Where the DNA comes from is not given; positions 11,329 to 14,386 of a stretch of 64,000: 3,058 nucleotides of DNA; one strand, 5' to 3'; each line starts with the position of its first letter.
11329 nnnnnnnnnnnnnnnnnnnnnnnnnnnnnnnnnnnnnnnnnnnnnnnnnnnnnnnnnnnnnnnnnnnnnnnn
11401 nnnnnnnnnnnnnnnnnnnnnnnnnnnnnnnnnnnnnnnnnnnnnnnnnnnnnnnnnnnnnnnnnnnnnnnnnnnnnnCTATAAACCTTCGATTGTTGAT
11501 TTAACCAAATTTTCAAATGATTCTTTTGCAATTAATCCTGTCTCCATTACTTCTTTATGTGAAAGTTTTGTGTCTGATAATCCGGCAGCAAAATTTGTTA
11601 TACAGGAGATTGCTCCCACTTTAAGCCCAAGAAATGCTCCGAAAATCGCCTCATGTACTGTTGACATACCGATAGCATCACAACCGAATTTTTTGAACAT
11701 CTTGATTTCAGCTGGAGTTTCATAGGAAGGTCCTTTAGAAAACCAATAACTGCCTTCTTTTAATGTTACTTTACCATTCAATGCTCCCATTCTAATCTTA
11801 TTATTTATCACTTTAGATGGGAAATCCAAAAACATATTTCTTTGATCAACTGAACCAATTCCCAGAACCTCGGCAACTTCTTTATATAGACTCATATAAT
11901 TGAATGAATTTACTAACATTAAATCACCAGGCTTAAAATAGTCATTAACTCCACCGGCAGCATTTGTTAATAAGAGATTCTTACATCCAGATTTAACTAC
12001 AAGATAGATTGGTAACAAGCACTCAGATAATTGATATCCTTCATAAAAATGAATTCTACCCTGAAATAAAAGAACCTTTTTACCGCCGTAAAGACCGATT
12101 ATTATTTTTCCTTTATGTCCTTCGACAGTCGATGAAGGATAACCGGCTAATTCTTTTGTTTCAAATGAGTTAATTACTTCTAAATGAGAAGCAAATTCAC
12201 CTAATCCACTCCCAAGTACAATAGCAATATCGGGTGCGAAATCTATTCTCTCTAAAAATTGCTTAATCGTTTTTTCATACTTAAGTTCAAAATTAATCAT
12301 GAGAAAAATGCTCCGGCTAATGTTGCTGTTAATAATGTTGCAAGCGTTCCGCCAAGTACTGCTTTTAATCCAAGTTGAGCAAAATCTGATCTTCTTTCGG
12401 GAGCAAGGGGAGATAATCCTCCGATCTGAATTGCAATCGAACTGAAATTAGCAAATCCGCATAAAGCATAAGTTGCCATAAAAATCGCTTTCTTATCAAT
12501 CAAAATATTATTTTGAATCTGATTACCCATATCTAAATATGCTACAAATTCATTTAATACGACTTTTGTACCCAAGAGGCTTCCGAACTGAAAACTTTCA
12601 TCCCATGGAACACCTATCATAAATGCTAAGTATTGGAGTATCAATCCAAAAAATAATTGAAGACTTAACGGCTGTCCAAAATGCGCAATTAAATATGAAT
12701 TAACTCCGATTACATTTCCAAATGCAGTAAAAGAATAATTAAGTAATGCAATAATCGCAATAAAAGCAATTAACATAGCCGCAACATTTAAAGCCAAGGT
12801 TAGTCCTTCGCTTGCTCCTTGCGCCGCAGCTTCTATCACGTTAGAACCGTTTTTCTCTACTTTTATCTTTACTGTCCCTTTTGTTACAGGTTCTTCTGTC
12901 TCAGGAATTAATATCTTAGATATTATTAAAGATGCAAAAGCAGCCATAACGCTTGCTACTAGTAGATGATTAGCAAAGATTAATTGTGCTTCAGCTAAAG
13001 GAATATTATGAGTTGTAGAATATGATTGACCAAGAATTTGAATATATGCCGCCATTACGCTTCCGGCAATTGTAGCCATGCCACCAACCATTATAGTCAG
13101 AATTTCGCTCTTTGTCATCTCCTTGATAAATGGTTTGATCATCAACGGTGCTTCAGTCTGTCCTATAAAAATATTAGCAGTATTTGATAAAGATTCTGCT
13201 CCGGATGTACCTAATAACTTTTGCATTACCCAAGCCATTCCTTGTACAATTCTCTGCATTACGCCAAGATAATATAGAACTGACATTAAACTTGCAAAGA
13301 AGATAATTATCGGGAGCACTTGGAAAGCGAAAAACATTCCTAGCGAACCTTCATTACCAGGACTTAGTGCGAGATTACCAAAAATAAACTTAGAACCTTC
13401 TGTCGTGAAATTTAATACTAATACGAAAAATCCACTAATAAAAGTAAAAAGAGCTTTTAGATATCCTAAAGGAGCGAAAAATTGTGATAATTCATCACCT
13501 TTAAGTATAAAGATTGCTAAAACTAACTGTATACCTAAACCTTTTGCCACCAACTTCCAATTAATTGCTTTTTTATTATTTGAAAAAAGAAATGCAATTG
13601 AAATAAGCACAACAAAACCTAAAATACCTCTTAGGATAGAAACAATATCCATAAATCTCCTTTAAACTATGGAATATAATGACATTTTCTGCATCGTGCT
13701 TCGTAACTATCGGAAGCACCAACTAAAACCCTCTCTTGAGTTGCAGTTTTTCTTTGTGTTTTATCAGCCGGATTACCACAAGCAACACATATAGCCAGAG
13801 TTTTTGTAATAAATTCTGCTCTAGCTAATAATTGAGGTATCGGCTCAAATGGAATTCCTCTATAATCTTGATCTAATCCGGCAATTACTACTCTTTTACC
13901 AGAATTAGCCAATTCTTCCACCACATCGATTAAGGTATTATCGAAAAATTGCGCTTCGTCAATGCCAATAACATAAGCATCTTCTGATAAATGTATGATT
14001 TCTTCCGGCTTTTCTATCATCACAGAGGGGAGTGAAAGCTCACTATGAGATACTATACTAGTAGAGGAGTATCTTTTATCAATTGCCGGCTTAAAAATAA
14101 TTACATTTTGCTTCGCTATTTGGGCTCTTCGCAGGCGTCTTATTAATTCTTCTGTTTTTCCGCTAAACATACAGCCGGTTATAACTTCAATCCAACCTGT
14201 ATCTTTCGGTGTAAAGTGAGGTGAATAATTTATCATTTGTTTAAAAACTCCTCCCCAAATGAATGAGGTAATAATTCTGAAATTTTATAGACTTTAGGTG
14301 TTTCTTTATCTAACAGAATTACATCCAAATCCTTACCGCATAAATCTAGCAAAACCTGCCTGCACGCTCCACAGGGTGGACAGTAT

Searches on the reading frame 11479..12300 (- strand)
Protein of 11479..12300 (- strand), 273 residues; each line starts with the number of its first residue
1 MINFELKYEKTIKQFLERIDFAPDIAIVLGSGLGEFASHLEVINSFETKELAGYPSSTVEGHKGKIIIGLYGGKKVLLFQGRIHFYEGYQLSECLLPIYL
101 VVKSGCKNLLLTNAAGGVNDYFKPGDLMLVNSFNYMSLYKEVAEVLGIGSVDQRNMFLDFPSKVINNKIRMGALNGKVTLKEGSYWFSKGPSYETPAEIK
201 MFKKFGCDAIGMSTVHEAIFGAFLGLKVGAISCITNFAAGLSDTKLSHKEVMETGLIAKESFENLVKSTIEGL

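Call 47: search_protein_families(library=pfam, proteins=[window:11479-12300:-], max_evalue=0.00001)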
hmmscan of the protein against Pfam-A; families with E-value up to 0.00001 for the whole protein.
window:11479-12300:- (273 aa): 1 family
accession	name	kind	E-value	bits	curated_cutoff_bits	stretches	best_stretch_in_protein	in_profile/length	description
PF01048.26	PNP_UDP_1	-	3.9e-41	141.4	25.1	1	24-270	1-232/233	Phosphorylase superfamily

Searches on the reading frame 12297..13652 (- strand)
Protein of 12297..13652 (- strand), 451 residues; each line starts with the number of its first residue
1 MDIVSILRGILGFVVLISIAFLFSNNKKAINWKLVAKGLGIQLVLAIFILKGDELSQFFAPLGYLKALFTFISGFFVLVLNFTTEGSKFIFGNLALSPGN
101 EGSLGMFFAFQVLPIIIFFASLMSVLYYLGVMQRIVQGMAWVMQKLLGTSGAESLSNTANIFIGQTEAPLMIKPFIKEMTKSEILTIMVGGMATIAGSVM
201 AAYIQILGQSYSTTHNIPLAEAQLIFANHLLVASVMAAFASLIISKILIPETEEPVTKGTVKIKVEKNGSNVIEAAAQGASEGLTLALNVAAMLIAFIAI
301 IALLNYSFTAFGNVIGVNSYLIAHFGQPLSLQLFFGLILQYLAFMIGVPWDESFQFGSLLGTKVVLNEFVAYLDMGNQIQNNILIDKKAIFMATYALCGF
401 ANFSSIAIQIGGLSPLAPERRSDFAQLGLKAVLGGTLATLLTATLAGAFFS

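Call 48: search_protein_families(library=pfam, proteins=[window:12297-13652:-], max_evalue=0.00001)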
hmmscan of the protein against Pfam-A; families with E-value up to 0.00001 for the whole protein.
window:12297-13652:- (451 aa): 3 families
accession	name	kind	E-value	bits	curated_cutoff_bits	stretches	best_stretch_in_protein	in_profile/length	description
PF07662.18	Nucleos_tra2_C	-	4.9e-73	245.8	32.3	1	229-447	1-213/213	Na+ dependent nucleoside transporter C-terminus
PF07670.19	Gate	-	3.5e-22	79.3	29.6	1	109-209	1-103/104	Nucleoside recognition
PF01773.25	Nucleos_tra2_N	-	8.8e-18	65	27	1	11-94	1-74/74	Na+ dependent nucleoside transporter N-terminus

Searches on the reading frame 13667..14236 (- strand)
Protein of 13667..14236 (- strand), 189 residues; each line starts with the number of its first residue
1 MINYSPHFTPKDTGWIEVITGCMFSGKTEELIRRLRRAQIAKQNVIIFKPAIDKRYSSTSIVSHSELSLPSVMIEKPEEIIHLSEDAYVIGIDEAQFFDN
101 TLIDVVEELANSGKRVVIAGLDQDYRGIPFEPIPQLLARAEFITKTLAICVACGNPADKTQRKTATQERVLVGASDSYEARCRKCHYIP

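Call 48: search_protein_families(library=pfam, proteins=[window:13667-14236:-], max_evalue=0.00001)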
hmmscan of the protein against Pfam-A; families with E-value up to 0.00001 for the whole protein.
window:13667-14236:- (189 aa): 1 family
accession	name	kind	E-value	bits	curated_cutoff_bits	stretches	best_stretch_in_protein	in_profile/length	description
PF00265.24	TK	-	1.1e-51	175.7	20.6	1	14-186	1-176/176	Thymidine kinase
